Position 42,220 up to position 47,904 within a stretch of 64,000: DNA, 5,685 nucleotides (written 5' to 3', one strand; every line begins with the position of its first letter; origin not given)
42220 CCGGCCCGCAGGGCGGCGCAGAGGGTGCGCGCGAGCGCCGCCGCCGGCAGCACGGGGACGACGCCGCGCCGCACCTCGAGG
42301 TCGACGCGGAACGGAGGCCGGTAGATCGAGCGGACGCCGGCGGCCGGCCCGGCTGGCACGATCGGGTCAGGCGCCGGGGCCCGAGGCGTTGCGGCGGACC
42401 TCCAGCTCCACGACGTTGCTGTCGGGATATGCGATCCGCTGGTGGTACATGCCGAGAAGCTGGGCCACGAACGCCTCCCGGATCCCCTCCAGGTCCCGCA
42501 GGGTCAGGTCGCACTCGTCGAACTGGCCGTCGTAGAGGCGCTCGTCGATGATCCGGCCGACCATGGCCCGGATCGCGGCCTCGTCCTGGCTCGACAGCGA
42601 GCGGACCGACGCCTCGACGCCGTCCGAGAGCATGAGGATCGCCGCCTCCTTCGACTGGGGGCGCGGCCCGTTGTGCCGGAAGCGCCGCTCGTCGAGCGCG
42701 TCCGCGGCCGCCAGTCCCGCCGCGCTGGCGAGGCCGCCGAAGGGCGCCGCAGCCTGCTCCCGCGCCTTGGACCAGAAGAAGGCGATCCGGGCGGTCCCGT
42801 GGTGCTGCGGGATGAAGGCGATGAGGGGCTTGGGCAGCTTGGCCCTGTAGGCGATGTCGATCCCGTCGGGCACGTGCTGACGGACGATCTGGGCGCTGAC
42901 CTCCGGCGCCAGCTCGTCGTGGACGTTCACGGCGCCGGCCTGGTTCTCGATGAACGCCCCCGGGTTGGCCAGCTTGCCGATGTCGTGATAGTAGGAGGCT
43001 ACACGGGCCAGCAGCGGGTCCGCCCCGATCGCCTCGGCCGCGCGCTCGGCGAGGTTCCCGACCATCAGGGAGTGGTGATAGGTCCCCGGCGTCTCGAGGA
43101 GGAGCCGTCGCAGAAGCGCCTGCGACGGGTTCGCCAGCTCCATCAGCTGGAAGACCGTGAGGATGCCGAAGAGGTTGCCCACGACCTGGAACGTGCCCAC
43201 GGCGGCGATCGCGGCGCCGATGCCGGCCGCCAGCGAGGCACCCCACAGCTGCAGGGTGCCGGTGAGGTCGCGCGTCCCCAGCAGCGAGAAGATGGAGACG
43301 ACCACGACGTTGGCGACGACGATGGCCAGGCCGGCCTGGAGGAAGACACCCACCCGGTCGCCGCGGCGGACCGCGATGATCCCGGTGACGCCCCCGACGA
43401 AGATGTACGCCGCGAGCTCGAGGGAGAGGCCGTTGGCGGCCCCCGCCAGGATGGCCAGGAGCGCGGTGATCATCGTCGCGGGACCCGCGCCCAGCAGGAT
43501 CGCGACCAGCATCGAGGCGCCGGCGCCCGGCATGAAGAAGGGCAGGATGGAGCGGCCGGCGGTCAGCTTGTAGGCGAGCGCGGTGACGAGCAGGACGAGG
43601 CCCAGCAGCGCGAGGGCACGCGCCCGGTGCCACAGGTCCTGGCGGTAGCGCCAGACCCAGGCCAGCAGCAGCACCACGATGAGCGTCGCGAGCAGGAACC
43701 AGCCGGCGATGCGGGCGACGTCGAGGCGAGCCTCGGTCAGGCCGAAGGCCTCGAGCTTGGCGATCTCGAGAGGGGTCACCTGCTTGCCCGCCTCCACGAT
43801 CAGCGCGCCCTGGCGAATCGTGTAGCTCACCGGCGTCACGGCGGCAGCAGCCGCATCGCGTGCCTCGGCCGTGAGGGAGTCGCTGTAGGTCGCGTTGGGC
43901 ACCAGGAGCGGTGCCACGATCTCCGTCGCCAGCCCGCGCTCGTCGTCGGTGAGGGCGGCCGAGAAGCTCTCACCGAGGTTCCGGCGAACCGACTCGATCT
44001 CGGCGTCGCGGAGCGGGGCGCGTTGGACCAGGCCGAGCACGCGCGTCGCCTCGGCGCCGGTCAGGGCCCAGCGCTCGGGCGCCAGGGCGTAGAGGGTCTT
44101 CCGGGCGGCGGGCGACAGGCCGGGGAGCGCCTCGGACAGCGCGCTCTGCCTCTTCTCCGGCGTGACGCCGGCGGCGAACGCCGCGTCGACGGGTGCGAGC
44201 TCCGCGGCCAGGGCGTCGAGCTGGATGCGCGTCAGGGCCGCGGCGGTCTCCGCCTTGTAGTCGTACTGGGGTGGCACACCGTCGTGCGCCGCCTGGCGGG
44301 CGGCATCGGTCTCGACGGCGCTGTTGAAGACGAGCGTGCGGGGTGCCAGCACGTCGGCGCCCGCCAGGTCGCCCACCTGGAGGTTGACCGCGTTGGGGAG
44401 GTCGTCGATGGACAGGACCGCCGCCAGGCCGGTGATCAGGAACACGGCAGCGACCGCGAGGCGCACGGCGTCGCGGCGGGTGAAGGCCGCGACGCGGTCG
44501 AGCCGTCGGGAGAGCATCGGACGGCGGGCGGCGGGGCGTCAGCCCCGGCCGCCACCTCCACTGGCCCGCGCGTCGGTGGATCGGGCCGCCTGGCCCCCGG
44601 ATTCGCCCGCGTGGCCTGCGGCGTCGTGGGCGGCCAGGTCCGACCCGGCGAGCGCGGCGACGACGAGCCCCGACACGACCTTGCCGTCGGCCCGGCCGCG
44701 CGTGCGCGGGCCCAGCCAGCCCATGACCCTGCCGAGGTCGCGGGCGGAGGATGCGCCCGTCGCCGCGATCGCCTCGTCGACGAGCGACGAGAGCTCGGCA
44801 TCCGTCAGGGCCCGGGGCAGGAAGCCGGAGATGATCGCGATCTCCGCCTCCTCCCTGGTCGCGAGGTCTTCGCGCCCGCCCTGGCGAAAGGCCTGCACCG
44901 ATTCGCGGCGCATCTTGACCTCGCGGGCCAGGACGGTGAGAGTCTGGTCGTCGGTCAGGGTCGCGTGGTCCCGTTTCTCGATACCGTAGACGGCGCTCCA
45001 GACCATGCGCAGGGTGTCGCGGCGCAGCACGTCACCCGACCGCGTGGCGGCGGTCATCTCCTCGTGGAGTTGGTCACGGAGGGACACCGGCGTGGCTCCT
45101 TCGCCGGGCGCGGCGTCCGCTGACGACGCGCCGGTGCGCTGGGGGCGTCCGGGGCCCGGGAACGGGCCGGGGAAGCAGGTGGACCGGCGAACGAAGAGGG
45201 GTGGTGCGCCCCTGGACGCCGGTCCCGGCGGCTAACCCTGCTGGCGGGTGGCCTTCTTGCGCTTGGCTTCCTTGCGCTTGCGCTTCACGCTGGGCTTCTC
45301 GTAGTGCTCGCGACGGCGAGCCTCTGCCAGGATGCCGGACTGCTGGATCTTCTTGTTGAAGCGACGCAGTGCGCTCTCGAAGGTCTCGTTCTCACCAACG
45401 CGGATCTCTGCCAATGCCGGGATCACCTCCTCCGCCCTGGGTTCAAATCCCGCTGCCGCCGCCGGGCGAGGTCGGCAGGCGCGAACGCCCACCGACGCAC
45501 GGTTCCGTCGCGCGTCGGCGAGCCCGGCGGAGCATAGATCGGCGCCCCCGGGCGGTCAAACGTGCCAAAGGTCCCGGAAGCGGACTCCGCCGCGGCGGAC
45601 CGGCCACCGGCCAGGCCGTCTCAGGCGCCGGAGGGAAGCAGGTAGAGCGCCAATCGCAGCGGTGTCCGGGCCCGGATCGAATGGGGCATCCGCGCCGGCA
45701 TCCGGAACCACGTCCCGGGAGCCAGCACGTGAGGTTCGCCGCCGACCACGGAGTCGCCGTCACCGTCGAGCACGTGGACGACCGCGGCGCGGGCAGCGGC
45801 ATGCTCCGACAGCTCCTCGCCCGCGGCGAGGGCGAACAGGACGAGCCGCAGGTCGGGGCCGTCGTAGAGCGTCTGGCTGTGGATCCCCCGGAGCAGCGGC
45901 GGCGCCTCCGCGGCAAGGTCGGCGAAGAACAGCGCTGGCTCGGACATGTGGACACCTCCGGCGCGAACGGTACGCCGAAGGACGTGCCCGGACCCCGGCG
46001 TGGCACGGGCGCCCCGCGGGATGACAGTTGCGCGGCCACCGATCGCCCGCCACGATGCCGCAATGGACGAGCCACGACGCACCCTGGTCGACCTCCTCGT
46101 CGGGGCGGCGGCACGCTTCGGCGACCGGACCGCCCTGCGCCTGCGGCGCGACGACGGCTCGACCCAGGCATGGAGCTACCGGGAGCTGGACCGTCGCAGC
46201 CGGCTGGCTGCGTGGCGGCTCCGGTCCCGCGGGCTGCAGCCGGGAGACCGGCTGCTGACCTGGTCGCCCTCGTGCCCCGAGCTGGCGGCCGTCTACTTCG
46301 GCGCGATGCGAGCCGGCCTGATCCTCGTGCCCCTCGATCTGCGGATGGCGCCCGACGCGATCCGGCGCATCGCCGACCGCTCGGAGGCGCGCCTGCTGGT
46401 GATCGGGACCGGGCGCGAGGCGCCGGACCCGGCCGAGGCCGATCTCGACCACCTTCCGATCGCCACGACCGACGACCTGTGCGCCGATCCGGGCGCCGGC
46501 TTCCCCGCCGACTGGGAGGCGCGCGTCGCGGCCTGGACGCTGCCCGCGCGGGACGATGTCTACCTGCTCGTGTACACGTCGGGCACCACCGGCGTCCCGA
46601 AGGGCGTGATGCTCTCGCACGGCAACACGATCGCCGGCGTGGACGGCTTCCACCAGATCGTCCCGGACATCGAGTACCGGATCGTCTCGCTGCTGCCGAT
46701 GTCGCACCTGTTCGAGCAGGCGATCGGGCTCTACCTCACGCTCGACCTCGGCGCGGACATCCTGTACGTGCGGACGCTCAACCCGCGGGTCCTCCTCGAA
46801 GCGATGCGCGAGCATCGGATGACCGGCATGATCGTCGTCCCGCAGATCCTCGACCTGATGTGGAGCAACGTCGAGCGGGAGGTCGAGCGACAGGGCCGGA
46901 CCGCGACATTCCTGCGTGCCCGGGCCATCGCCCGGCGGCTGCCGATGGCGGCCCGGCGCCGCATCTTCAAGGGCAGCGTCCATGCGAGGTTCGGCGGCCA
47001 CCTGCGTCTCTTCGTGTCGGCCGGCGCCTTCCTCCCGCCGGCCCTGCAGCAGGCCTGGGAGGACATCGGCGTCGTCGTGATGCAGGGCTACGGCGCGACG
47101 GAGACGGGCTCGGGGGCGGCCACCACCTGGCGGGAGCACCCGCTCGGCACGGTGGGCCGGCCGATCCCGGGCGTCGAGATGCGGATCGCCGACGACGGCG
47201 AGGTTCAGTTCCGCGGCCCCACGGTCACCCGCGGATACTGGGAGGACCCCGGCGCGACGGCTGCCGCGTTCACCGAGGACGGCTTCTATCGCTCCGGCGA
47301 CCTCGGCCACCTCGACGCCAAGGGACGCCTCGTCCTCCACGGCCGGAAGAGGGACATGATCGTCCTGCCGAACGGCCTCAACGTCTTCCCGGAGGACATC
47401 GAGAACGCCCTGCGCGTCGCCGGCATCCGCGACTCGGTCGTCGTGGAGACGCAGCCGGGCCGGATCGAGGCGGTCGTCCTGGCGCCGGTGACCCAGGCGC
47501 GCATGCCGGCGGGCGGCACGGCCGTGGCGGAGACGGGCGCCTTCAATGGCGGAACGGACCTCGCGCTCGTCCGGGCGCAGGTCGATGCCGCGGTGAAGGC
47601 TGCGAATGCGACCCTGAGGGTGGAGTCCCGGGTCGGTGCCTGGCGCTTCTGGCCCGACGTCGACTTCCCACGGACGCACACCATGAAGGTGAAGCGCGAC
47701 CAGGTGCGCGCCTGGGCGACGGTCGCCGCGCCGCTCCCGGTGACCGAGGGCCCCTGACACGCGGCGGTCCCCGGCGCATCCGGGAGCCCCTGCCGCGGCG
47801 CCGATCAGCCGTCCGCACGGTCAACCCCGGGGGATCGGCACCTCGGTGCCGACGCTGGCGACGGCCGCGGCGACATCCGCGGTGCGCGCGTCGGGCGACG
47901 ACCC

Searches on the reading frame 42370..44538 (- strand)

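Call 43: search_protein_families(library=pfam, proteins=[window:42370-44538:-], max_evalue=0.001)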
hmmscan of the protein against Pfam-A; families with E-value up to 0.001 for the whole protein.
window:42370-44538:- (723 aa): 3 families
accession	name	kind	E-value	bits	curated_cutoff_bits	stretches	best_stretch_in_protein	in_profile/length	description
PF07697.16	7TMR-HDED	-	4.8e-36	125.3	27.6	1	54-268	1-223/224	7TM-HD extracellular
PF07698.17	7TM-7TMR_HD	-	6.5e-21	75.6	29.4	1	276-461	3-190/190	7TM receptor with intracellular HD hydrolase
PF01966.28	HD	-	1.7e-14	54.6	22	1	486-643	1-115/116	HD domain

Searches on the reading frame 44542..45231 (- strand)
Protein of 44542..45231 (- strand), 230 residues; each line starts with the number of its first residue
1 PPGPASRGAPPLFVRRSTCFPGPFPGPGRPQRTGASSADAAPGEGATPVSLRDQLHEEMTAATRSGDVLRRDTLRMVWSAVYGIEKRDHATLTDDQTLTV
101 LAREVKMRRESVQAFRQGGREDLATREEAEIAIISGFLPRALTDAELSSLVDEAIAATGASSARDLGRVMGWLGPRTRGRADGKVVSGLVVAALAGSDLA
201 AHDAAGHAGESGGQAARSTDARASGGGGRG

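Call 43: search_protein_families(library=pfam, proteins=[window:44542-45231:-], max_evalue=0.001)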
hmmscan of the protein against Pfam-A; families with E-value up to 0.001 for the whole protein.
window:44542-45231:- (230 aa): 1 family
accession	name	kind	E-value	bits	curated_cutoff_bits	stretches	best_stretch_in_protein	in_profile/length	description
PF09424.15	YqeY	-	1e-42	146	27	1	53-194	2-143/143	Yqey-like protein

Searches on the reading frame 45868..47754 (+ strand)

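Call 63: search_protein_families(library=pfam, proteins=[window:45868-47754:+], max_evalue=0.001)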
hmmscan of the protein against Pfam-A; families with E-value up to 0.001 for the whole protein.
window:45868-47754:+ (629 aa): 1 family
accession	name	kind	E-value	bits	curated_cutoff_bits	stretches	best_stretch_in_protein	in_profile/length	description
PF00501.34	AMP-binding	-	4.4e-76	256.6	29.9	1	80-458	4-384/384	AMP-binding enzyme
